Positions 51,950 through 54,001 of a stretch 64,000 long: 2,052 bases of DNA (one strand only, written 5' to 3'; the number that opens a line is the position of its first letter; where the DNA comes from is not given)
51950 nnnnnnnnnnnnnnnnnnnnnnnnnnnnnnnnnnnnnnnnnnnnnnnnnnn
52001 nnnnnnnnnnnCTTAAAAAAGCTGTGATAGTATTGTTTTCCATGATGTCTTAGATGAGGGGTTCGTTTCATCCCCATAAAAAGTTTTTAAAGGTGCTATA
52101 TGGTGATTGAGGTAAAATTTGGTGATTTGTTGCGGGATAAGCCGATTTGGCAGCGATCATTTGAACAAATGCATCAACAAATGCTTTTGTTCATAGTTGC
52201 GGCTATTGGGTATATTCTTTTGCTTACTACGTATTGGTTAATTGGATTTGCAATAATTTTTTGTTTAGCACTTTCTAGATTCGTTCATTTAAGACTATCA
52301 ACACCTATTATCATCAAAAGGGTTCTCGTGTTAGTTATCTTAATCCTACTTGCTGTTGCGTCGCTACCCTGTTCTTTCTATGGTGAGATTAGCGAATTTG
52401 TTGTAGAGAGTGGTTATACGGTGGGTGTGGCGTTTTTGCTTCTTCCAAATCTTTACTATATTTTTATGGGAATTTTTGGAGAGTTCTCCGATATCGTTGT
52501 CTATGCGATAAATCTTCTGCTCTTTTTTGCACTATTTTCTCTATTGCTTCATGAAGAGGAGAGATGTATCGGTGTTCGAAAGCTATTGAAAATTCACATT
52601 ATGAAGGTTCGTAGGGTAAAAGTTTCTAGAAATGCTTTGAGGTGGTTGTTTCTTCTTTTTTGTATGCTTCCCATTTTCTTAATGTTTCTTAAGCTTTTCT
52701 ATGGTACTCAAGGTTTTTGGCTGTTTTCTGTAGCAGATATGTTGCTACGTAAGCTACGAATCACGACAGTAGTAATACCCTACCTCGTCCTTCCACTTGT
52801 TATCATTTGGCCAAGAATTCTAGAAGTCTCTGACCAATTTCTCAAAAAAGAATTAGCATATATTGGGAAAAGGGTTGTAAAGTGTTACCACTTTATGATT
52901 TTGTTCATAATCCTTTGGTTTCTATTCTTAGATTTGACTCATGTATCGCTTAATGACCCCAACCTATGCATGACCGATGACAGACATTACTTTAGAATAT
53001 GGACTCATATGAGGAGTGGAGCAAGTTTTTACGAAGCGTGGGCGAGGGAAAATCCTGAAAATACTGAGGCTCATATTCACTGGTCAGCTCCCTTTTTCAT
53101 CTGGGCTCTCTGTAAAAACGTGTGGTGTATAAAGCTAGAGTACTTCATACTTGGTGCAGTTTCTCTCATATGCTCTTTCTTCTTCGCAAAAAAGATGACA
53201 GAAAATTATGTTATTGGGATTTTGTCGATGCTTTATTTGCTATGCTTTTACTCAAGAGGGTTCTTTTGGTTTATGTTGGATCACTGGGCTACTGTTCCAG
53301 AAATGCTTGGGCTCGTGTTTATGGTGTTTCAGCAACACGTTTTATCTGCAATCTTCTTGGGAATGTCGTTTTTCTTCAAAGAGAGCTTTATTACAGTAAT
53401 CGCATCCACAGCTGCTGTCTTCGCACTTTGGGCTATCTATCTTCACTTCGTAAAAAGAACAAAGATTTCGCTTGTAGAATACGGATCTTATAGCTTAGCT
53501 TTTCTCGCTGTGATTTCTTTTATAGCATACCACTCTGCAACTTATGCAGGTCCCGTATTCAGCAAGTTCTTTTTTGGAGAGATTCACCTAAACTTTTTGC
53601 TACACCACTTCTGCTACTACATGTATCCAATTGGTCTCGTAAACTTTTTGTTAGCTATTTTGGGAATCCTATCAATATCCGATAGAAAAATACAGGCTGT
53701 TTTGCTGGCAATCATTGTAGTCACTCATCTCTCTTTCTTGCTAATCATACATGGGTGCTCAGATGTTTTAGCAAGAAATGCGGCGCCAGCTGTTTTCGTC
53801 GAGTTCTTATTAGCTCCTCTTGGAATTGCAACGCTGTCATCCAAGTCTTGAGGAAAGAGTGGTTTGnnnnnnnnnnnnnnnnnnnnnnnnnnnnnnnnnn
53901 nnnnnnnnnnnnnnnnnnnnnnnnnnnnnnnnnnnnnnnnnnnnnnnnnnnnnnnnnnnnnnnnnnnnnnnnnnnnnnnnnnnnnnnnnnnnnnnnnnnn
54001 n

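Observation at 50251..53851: Second A/B pair with the gene order swapped (B then A)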

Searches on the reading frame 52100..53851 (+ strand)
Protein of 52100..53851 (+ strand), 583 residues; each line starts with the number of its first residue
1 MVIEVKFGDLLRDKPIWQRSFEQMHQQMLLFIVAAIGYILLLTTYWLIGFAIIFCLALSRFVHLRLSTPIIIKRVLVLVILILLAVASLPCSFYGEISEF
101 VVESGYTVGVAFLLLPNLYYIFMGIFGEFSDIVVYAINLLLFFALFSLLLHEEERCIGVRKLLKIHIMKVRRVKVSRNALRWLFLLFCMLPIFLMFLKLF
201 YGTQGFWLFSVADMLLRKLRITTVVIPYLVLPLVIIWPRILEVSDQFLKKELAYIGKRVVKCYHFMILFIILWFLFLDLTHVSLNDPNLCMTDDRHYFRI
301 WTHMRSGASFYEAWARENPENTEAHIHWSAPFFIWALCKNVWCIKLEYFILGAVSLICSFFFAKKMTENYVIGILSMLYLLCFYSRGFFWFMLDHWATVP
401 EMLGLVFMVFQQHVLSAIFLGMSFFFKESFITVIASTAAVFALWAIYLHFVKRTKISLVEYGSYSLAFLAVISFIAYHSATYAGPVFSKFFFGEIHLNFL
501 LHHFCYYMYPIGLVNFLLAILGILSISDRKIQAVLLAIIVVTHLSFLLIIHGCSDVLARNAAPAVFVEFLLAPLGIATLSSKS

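Call 6: search_protein_families(library=pfam, proteins=[window:52100-53851:+], max_evalue=0.1)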
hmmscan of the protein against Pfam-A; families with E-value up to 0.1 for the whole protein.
window:52100-53851:+ (583 aa): 0 families

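Call 12: find_homologous_proteins(query=window:52100-53851:+, max_evalue=0.001)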
Query window:52100-53851:+ (583 aa): 1 proteins with E <= 0.001 among 8000 candidates.
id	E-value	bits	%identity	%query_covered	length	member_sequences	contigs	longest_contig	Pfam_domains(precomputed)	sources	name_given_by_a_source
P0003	0.0e+0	1278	100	100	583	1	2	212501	-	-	-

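Call 14: find_encoding_contigs(protein=P0003, flank=10000, max_places=4)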
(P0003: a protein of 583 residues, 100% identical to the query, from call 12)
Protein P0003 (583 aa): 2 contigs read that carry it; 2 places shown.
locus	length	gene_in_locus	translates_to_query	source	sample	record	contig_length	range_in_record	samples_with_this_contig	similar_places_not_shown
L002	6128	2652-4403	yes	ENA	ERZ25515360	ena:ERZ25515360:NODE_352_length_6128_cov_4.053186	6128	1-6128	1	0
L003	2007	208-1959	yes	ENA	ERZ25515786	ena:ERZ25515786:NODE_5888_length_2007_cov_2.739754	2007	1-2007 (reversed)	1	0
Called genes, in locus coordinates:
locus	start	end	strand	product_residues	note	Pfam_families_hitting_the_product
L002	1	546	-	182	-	?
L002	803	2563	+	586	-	-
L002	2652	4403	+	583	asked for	-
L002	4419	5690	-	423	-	-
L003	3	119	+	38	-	?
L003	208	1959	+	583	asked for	-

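Call 19: find_related_loci(query=A1, collection=metagenome_contigs, flank=10000)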
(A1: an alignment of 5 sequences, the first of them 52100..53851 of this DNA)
Query A1 (583 aa) in metagenome_contigs; peptide patterns used: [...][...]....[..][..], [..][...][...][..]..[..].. (x = any residue, [..] = any of these).
422 stretches matched a pattern, but none encodes a relative of the query by tblastn (E <= 1e-3).

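Call 20: find_related_loci(query=A1, collection=genome_contigs, flank=10000)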
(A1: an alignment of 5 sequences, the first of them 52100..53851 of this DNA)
Query A1 (583 aa) in genome_contigs; peptide patterns used: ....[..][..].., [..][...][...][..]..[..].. (x = any residue, [..] = any of these).
206 stretches matched a pattern, but none encodes a relative of the query by tblastn (E <= 1e-3).

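Call 36: search_protein_representatives(alignment_id=A1)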
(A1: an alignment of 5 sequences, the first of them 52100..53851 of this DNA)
Query: 5 sequences, 576 profile positions. Proteins with E-value up to 0.001 (for the whole library): 21; up to 1e-10: 10; up to 1e-30: 8. The best 21 are listed.
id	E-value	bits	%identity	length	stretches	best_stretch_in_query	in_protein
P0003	5.8e-250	847.6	-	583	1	4-573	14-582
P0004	1.2e-242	823.4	-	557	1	20-574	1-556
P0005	2.4e-227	772.9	-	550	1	33-575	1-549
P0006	2.8e-172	591.1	-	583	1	20-574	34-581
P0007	2.7e-148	511.9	-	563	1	19-572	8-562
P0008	6.1e-50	187.2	-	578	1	164-567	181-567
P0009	3.4e-40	155.0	-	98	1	481-575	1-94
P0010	9.8e-34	133.6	-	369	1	258-569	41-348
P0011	6.9e-15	71.4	-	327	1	307-532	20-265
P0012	6.0e-11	58.4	-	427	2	260-441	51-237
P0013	1.2e-09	54.1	-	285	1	331-571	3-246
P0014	6.1e-09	51.8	-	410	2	309-521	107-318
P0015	4.0e-07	45.8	-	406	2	257-438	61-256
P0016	4.7e-07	45.6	-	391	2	277-435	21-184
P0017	8.8e-07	44.7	-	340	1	122-298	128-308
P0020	2.1e-05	40.1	-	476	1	278-437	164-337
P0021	1.0e-04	37.8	-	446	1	318-435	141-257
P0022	1.9e-04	36.9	-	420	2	280-438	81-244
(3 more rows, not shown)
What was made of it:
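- Stand-alone homologues of the A module exist (call 36).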

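Call 37: search_protein_families(library=pfam, proteins=[P0008, P0010, P0011, P0012, P0014, P0015, P0016, P0020, P0021, P0022], max_evalue=0.01)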
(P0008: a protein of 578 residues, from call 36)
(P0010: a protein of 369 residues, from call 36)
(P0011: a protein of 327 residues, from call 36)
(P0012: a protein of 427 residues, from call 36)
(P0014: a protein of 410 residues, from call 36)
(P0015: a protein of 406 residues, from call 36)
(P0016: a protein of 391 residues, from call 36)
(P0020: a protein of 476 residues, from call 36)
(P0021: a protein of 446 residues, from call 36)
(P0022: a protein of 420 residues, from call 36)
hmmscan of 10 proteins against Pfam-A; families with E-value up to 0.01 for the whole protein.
P0008 (578 aa): 0 families

P0010 (369 aa): 0 families

P0011 (327 aa): 0 families

P0012 (427 aa): 0 families

P0014 (410 aa): 0 families

P0015 (406 aa): 1 family
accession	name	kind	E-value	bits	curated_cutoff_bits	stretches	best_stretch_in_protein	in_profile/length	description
PF14126.11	DUF4293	-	6.2e-05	23.7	27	1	263-396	11-138/153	Domain of unknown function (DUF4293)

P0016 (391 aa): 0 families

P0020 (476 aa): 0 families

P0021 (446 aa): 2 families
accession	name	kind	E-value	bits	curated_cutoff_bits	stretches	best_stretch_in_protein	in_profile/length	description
PF13240.11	Zn_Ribbon_1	-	7.9e-05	22.8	25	1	16-35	1-20/23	zinc-ribbon domain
PF12773.13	DZR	-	0.004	17.7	27.3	1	17-35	1-19/45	Double zinc ribbon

P0022 (420 aa): 1 family
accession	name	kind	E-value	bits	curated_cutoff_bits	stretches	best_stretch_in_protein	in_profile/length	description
PF13240.11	Zn_Ribbon_1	-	0.0092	16.2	25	0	2-17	5-20/23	zinc-ribbon domain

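Call 39: predict_structure(alignment_id=A1)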
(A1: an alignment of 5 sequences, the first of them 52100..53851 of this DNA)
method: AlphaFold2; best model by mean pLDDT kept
length: 583 residues; sequences in the alignment: 5
mean_pLDDT: 64.1   pTM: 0.69
mean pLDDT of the five models: 64.1, 58.5, 55.1, 52.4, 47.1
residues with pLDDT >= 90: 26; 70-90: 218; 50-70: 159; < 50: 180
segments of 3 or more residues with pLDDT < 50: 1-14, 153-161, 166-173, 284-296, 322-344, 387-396, 424-443, 448-452, 454-508, 548-560
pLDDT, mean of each block of 10 residues (from residue 1): 43 50 71 89 84 87 80 87 82 63 55 62 71 85 87 45 49 55 74 70 55 58 71 86 88 80 87 72 46 46 63 66 43 47 55 82 89 89 57 47 70 63 46 41 48 46 42 37 34 36 48 81 83 76 55 45 67 87 55
secondary structure, 60 per line:
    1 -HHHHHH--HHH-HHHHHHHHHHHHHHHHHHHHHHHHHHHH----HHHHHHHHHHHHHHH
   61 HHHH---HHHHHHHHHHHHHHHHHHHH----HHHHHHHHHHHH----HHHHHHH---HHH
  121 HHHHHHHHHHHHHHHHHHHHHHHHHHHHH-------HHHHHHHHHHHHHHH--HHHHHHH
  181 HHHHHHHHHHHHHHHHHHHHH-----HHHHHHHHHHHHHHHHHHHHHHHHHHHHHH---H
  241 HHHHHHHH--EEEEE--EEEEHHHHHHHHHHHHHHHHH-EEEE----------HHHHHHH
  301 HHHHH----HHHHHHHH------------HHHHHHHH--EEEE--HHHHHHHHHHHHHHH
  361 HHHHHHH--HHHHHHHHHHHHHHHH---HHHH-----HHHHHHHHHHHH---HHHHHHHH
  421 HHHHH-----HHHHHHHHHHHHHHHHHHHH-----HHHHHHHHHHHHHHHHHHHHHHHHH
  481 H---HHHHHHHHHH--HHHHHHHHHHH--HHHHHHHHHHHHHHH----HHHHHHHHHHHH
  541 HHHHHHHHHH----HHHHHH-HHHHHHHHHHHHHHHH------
elements in order: H2-7 H14-41 H46-64 H68-87 H92-103 H108-114 H118-149 H157-171 H174-201 H207-236 H240-248 E251-255 E258-261 H262-278 E280-283 H294-305 H310-317 H330-337 E340-343 H346-367 H370-385 H389-392 H398-409 H413-425 H431-450 H456-481 H485-494 H497-507 H510-524 H529-550 H555-560 H562-577
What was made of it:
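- On GT-C glycosyltransferase superfamily (PMT_2/ArnT-like), for family A: The AF2 model has about 16 helices, and the C-terminal module has about 9-10 (call 39).
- The AF2 model places the DD at the start of two short helices that follow a TM helix (call 39).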

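Call 43: fold_search(model_id=the predicted structure, library=pdb)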
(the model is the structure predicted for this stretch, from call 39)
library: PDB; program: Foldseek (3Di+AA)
matches with E <= 10: 86; with E <= 0.001: 0
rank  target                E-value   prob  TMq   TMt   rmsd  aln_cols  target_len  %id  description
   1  8b6f_AA               6.0e-01  0.16  0.16  0.14  22.9       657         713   10  Cryo-EM structure of NADH:ubiquinone oxidoreductase (complex-I) from respiratory supercomplex of Tetrahymena thermoph (released 2023-03-29)
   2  7zli_A                7.9e-01  0.07  0.10  0.09  26.2       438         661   10  Cryo-EM structure of C-mannosyltransferase CeDPY19, in complex with Dol25-P-Man and bound to CMT2-Fab and anti-Fab nan (released 2023-01-11)
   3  8y4w_A                8.2e-01  0.08  0.13  0.13  27.8       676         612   11  Sialic acid bound form of Tripartite ATP-independent Periplasmic (TRAP) transporter from Fusobacterium nucleatum. (released 2024-12-11)
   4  9g8k_B                9.3e-01  0.08  0.12  0.11  28.9       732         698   10  Structure of K+-dependent Na+-PPase from Thermotoga maritima in complex with Ca2+ and Etidronate (released 2025-06-04)
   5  5f15                  1.0e+00  0.30  0.19  0.20  21.4       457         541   13  Crystal Structure of ArnT from Cupriavidus metallidurans bound to Undecaprenyl phosphate (released 2016-02-17)
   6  9mff_A                1.0e+00  0.13  0.14  0.19  23.5       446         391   10  Structure of zebrafish OTOP1 in nanodisc in complex with inhibitor C2.2 (released 2025-11-05)
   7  8agb_A                1.1e+00  0.57  0.24  0.22  13.9       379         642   13  Structure of yeast oligosaccharylransferase complex with lipid-linked oligosaccharide bound (released 2022-12-07)
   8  6qxa_B                1.4e+00  0.08  0.14  0.12  24.6       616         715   10  Structure of membrane bound pyrophosphatase from Thermotoga maritima in complex with imidodiphosphate and N-[(2-amino- (released 2019-04-10)
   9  4ib4                  1.6e+00  0.05  0.09  0.13  28.0       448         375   10  Crystal structure of the chimeric protein of 5-HT2B-BRIL in complex with ergotamine (released 2013-03-13)
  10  5lzr_B                1.6e+00  0.05  0.12  0.11  28.4       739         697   10  Crystal structure of Thermotoga maritima sodium pumping membrane integral pyrophosphatase in complex with tungstate an (released 2016-12-14)
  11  5uen_A                1.7e+00  0.04  0.09  0.12  26.6       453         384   12  Crystal structure of the human adenosine A1 receptor A1AR-bRIL in complex with the covalent antagonist DU172 at 3.2A r (released 2017-03-01)
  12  8vux_A                1.7e+00  0.04  0.09  0.07  25.4       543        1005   14  Cryo-EM structure of human ABC transporter (hABCC1) bound to cGAMP (released 2024-12-25)
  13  7udm_A                1.9e+00  0.07  0.09  0.15  25.6       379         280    8  Crystal structure of designed helical repeat protein RPB_PLP1_R6 in alternative conformation 1 (with peptide) (released 2023-03-22)
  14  9l0b_A                2.6e+00  0.03  0.09  0.11  23.2       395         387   11  structure of MCT2-embigin complex (released 2025-12-24)
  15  7w4p_B                2.7e+00  0.03  0.11  0.06  28.9       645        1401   10  The structure of KATP H175K mutant in closed state (released 2022-06-01)
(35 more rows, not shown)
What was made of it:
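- On GT-C glycosyltransferase superfamily (PMT_2/ArnT-like), for family A: The model pLDDT is 64 (calls 39, 43).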

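Call 45: search_solved_structures(query=A5, max_evalue=10, show_alignments=2)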
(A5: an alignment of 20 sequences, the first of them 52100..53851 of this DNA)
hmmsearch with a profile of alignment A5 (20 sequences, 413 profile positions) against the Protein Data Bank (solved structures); distinct sequences matched with E-value up to 10: 2.
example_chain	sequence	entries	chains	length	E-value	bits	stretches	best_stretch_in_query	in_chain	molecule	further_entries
6b87_A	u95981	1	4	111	0.71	12.2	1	250-303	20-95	TMHC2_E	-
5xg5_A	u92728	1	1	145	1.1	11.6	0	96-134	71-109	MITSUBA-1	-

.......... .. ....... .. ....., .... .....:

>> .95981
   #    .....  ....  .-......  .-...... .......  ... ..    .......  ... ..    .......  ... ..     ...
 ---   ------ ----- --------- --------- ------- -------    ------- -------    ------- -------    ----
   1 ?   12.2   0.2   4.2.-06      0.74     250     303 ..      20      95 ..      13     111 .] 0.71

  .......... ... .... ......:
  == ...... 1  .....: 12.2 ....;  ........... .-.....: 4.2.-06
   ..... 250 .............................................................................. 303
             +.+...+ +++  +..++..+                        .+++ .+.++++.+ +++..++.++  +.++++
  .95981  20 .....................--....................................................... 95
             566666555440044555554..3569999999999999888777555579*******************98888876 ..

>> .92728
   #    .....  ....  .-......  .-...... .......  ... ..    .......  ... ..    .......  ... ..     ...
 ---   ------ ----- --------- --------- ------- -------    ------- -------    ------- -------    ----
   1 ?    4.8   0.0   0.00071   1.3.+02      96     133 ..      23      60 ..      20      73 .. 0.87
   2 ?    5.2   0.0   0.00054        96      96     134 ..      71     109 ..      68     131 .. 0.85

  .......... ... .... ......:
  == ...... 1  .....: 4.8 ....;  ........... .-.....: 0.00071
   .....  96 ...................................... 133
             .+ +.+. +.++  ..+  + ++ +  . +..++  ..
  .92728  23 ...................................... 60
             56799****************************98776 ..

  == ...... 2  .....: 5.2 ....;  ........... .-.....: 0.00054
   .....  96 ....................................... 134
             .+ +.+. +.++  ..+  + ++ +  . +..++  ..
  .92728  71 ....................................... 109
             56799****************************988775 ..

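Call 48: search_protein_families(library=ncbifam, proteins=[window:52100-53851:+, P0008], max_evalue=1)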
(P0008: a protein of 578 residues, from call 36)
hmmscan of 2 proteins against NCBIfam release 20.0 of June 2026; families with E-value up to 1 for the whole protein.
window:52100-53851:+ (583 aa): 0 families

P0008 (578 aa): 0 families
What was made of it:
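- On GT-C glycosyltransferase superfamily (PMT_2/ArnT-like), for family A: Pfam and NCBIfam hmmscan give no hit (calls 6, 37, 48), and a profile search against PDB sequences gives no hit (call 45).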

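Call 57: find_encoding_contigs(protein=P0006, flank=10000, max_places=4)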
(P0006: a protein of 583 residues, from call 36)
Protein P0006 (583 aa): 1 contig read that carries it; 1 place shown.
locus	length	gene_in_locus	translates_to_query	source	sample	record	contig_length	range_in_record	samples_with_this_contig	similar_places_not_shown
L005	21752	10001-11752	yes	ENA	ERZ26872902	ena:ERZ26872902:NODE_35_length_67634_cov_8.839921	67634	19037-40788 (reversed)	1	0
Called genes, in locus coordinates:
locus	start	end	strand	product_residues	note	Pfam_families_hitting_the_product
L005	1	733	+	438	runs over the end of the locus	PF01041:DegT_DnrJ_EryC1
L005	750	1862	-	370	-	PF00155:Aminotran_1_2 (weak), PF00266:Aminotran_5 (faint), PF01041:DegT_DnrJ_EryC1, PF01053:Cys_Met_Meta_PP, PF01212:Beta_elim_lyase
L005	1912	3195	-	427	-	PF00534:Glycos_transf_1, PF13692:Glyco_trans_1_4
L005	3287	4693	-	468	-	-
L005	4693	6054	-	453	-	PF00535:Glycos_transf_2, PF13489:Methyltransf_23, PF08241:Methyltransf_11, PF08242:Methyltransf_12, PF13649:Methyltransf_25, PF13847:Methyltransf_31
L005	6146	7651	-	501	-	PF13231:PMT_2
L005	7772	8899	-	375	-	PF08323:Glyco_transf_5 (faint), PF13439:Glyco_transf_4, PF13477:Glyco_trans_4_2, PF13579:Glyco_trans_4_4, PF20706:GT4-conflict, PF00534:Glycos_transf_1, PF13692:Glyco_trans_1_4, PF13524:Glyco_trans_1_2, +1 more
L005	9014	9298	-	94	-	PF01909:NTP_transf_2, PF18765:Polbeta (weak)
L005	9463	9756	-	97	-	PF05168:HEPN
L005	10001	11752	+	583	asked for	-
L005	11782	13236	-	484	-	PF13231:PMT_2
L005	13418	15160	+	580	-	-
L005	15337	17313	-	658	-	-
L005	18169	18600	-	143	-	-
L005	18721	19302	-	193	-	PF01184:Gpr1_Fun34_YaaH (weak)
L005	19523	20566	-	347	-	PF01408:GFO_IDH_MocA, PF22685:Gal80p_C-like (weak), PF22725:GFO_IDH_MocA_C3, PF02894:GFO_IDH_MocA_C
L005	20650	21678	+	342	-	PF04015:DUF362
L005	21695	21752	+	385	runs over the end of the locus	PF13439:Glyco_transf_4, PF13579:Glyco_trans_4_4, PF20706:GT4-conflict, PF00534:Glycos_transf_1, PF13692:Glyco_trans_1_4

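Call 58: find_encoding_contigs(protein=P0008, flank=10000, max_places=4)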
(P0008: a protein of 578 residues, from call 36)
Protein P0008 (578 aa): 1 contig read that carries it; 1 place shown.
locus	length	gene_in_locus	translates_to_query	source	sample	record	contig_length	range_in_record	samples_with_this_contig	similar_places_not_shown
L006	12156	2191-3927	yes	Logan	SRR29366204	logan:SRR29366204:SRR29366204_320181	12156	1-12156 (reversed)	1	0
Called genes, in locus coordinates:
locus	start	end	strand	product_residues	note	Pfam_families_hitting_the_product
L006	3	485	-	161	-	?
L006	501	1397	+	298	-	PF00535:Glycos_transf_2, PF10111:Glyco_tranf_2_2, PF13641:Glyco_tranf_2_3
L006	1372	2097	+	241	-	PF13489:Methyltransf_23, PF13847:Methyltransf_31, PF08241:Methyltransf_11, PF08242:Methyltransf_12, PF13649:Methyltransf_25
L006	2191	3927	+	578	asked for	-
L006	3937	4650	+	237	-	PF00535:Glycos_transf_2, PF10111:Glyco_tranf_2_2 (weak), PF13641:Glyco_tranf_2_3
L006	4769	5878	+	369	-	PF00155:Aminotran_1_2 (faint), PF01041:DegT_DnrJ_EryC1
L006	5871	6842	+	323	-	PF01073:3Beta_HSD, PF01370:Epimerase, PF02719:Polysacc_synt_2, PF04321:RmlD_sub_bind, PF07993:NAD_binding_4, PF13460:NAD_binding_10, PF16363:GDP_Man_Dehyd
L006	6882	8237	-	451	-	-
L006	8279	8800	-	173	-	PF08241:Methyltransf_11, PF08242:Methyltransf_12, PF13489:Methyltransf_23, PF13649:Methyltransf_25, PF13847:Methyltransf_31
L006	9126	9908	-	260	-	PF13489:Methyltransf_23, PF02353:CMAS (weak), PF08241:Methyltransf_11, PF08242:Methyltransf_12, PF13649:Methyltransf_25, PF13847:Methyltransf_31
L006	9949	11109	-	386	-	PF13439:Glyco_transf_4, PF13579:Glyco_trans_4_4 (weak), PF00534:Glycos_transf_1, PF13692:Glyco_trans_1_4, PF13524:Glyco_trans_1_2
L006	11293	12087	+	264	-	PF13489:Methyltransf_23, PF02353:CMAS, PF08003:Methyltransf_9 (weak), PF13649:Methyltransf_25, PF13847:Methyltransf_31, PF08241:Methyltransf_11, PF08242:Methyltransf_12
